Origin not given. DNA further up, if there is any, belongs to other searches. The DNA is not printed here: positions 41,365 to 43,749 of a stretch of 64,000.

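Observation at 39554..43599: etfBA and a membrane cytochrome-b/HdrD-like Fe-S oxidoreductase sit directly downstream of sHdr, suggesting an electron exit route from sHdr to menaquinone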

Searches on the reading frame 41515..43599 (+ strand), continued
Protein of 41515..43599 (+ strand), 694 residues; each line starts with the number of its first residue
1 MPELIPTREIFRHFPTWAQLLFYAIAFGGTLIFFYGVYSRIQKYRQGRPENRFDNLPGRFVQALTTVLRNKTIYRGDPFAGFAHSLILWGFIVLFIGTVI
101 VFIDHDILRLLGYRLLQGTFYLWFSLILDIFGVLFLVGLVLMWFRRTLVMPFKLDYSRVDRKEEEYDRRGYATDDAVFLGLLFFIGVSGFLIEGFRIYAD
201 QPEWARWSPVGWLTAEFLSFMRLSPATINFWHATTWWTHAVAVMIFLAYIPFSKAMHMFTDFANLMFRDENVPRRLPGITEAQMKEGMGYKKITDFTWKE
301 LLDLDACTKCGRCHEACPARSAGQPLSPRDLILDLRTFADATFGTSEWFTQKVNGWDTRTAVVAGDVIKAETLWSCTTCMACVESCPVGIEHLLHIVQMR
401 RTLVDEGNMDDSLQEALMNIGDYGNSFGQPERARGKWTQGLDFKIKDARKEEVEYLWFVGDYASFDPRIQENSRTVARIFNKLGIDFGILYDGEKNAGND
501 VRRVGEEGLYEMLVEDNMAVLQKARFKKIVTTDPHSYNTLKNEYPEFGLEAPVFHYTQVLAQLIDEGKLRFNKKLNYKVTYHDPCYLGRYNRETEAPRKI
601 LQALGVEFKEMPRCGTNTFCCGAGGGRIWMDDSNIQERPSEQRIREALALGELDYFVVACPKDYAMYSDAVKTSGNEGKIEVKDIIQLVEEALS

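Call 74: fold_search(model_id=the predicted structure, library=pdb)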
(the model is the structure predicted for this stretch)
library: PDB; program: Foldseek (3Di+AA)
matches with E <= 10: 276; with E <= 0.001: 8
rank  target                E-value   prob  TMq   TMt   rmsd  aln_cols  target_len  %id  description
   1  9ojn                  8.8e-32  1.00  0.83  0.78   4.1       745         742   28  Structure of Mycobacterium smegmatis EtfD (released 2025-05-21)
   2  9a6l_A                5.5e-06  1.00  0.28  0.76   4.4       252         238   14  Integrative model of LUTA-LUTB by crosslinking MS and deep learning (released 2024-09-18)
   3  8rvu_B                5.5e-06  1.00  0.29  0.66   3.8       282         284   18  CryoEM structure of the Elp-Hdr complex of Methanothermobacter marburgensis state 2 (composite structure) (released 2025-05-14)
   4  8rwn_B                1.1e-05  1.00  0.29  0.65   4.5       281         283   19  CryoEM structure of the Hdr(ABC)2 subunits of the Elp-Hdr complex of Methanothermobacter marburgensis (released 2025-05-14)
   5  8rvy_b                2.5e-05  1.00  0.28  0.64   4.7       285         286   19  CryoEM structure of the Elp-Hdr complex of Methanothermobacter marburgensis state 1 (composite structure) (released 2025-05-14)
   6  8rvy_B                3.0e-05  1.00  0.29  0.64   4.8       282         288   19  CryoEM structure of the Elp-Hdr complex of Methanothermobacter marburgensis state 1 (composite structure) (released 2025-05-14)
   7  5odc_B                1.0e-04  1.00  0.28  0.62   4.7       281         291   17  Heterodisulfide reductase / [NiFe]-hydrogenase complex from Methanothermococcus thermolithotrophicus at 2.3 A resoluti (released 2017-08-30)
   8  7bkb_B                4.5e-04  1.00  0.29  0.62   4.5       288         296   16  Formate dehydrogenase - heterodisulfide reductase - formylmethanofuran dehydrogenase complex from Methanospirillum hun (released 2021-09-29)
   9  1zuw_B                2.5e-03  1.00  0.18  0.35   9.2       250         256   14  Crystal structure of B.subtilis glutamate racemase (RacE) with D-Glu (released 2005-12-06)
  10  9jwl_B                7.8e-03  0.98  0.16  0.29  11.1       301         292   14  De novo designed D-allose binding protein based on 1rpj (released 2025-10-15)
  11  2h3h_A                1.1e-02  0.98  0.16  0.27  10.2       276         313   13  Crystal structure of the liganded form of Thermotoga maritima glucose binding protein (released 2007-05-22)
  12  2qvc_A                1.9e-02  0.96  0.15  0.26  10.5       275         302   16  Crystal structure of a periplasmic sugar ABC transporter from Thermotoga maritima (released 2007-08-28)
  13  4ywh_A                1.9e-02  0.96  0.16  0.27  10.9       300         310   13  CRYSTAL STRUCTURE OF AN ABC TRANSPORTER SOLUTE BINDING PROTEIN (IPR025997) FROM ACTINOBACILLUS SUCCINOGENES 130Z (Asuc (released 2015-04-15)
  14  5xsd_B                2.1e-02  0.94  0.13  0.26  10.6       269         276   11  XylFII-LytSN complex mutant - D103A (released 2017-08-02)
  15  5xss_B                2.1e-02  0.93  0.15  0.28  11.2       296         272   11  XylFII molecule (released 2017-08-02)
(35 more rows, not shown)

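Call 95: find_encoding_contigs(protein=P0056, flank=10000, max_places=1)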
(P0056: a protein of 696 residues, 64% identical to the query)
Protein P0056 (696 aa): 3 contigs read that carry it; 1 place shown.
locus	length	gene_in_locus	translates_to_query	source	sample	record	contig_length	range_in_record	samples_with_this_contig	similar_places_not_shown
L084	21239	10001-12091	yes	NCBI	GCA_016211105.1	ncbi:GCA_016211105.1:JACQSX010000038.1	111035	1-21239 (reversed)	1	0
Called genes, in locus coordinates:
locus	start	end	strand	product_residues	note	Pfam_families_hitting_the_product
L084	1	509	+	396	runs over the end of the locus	PF13484:Fer4_16 (faint), PF25160:LdpA_Fe-S-bd (faint), PF12838:Fer4_7 (faint), PF13237:Fer4_10 (weak), PF13183:Fer4_8, PF13187:Fer4_9, PF13534:Fer4_17, PF02754:CCG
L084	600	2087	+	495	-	PF00266:Aminotran_5, PF00155:Aminotran_1_2 (weak), PF01212:Beta_elim_lyase (weak)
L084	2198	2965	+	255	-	PF01012:ETF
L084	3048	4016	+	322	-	PF01012:ETF, PF00766:ETF_alpha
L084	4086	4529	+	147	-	PF01597:GCV_H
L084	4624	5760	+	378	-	PF21948:LplA-B_cat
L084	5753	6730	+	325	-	-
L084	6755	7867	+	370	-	PF04055:Radical_SAM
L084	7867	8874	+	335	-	PF21948:LplA-B_cat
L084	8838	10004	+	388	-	PF04055:Radical_SAM (weak)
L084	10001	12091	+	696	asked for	PF13534:Fer4_17 (faint), PF00037:Fer4 (faint), PF12797:Fer4_2 (faint), PF12838:Fer4_7 (faint), PF13183:Fer4_8, PF13187:Fer4_9, PF13237:Fer4_10, PF02754:CCG, +1 more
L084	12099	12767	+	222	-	PF00355:Rieske, PF13806:Rieske_2 (weak)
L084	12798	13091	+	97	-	PF05605:zf-Di19 (faint)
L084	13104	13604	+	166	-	-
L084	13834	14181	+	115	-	PF01527:HTH_Tnp_1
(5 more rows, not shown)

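Call 96: find_encoding_contigs(protein=P0101, flank=10000, max_places=1)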
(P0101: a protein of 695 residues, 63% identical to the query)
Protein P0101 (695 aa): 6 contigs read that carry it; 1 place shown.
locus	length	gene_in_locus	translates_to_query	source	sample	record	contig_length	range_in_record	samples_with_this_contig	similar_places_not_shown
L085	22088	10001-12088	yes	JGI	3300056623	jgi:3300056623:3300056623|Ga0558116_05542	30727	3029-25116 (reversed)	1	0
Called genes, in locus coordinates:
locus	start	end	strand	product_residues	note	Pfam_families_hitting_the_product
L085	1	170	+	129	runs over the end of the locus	-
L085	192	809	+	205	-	-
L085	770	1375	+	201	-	PF02754:CCG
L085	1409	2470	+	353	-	PF00070:Pyr_redox (faint), PF00890:FAD_binding_2 (faint), PF07992:Pyr_redox_2, PF12831:FAD_oxidored (weak), PF13450:NAD_binding_8 (faint)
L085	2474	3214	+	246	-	-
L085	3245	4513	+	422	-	PF13484:Fer4_16 (faint), PF12838:Fer4_7 (faint), PF13183:Fer4_8, PF13534:Fer4_17 (weak), PF13187:Fer4_9, PF13237:Fer4_10 (weak), PF02754:CCG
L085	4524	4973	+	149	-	PF01597:GCV_H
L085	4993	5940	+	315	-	PF04055:Radical_SAM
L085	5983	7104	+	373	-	PF21948:LplA-B_cat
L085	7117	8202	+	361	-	PF04055:Radical_SAM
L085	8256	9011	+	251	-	PF01012:ETF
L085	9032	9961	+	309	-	PF01012:ETF, PF00766:ETF_alpha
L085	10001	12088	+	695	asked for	PF12838:Fer4_7 (faint), PF13534:Fer4_17 (faint), PF00037:Fer4 (faint), PF12797:Fer4_2 (faint), PF13183:Fer4_8, PF13187:Fer4_9, PF13237:Fer4_10, PF02754:CCG, +2 more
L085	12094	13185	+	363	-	PF04055:Radical_SAM (weak)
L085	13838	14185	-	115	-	-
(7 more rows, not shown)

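Call 97: find_encoding_contigs(protein=P0120, flank=10000, max_places=1)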
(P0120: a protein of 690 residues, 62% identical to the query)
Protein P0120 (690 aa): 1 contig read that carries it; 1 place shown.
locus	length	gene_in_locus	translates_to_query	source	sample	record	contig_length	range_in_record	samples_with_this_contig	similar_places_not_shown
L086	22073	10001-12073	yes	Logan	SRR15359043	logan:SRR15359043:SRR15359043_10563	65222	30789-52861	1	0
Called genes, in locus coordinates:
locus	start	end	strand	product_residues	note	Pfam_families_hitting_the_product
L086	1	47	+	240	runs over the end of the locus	PF13187:Fer4_9 (faint), PF13183:Fer4_8, PF13534:Fer4_17 (weak)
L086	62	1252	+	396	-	PF02754:CCG (weak)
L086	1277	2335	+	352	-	PF00070:Pyr_redox, PF00890:FAD_binding_2 (weak), PF01266:DAO (weak), PF07992:Pyr_redox_2, PF12831:FAD_oxidored (weak), PF13450:NAD_binding_8 (weak), PF13738:Pyr_redox_3 (weak), PF07992:Pyr_redox_2 (weak), +1 more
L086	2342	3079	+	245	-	-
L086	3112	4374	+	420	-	PF13746:Fer4_18 (faint), PF13484:Fer4_16 (faint), PF13183:Fer4_8, PF13237:Fer4_10 (weak), PF12838:Fer4_7 (weak), PF13187:Fer4_9, PF13534:Fer4_17, PF02754:CCG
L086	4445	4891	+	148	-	PF01597:GCV_H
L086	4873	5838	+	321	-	PF04055:Radical_SAM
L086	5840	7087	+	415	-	PF21948:LplA-B_cat, PF10437:Lip_prot_lig_C (weak)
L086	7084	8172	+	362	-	PF04055:Radical_SAM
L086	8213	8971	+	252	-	PF01012:ETF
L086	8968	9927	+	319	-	PF01012:ETF, PF00766:ETF_alpha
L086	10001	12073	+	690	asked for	PF13746:Fer4_18 (faint), PF12838:Fer4_7 (faint), PF00037:Fer4 (faint), PF13183:Fer4_8, PF13187:Fer4_9, PF13237:Fer4_10, PF13484:Fer4_16 (weak), PF02754:CCG, +3 more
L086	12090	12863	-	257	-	PF00535:Glycos_transf_2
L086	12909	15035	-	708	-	PF00009:GTP_EFTU, PF01926:MMR_HSR1 (weak), PF22042:EF-G_D2, PF03144:GTP_EFTU_D2 (weak), PF14492:EFG_III, PF03764:EFG_IV, PF00679:EFG_C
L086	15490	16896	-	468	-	PF02784:Orn_Arg_deC_N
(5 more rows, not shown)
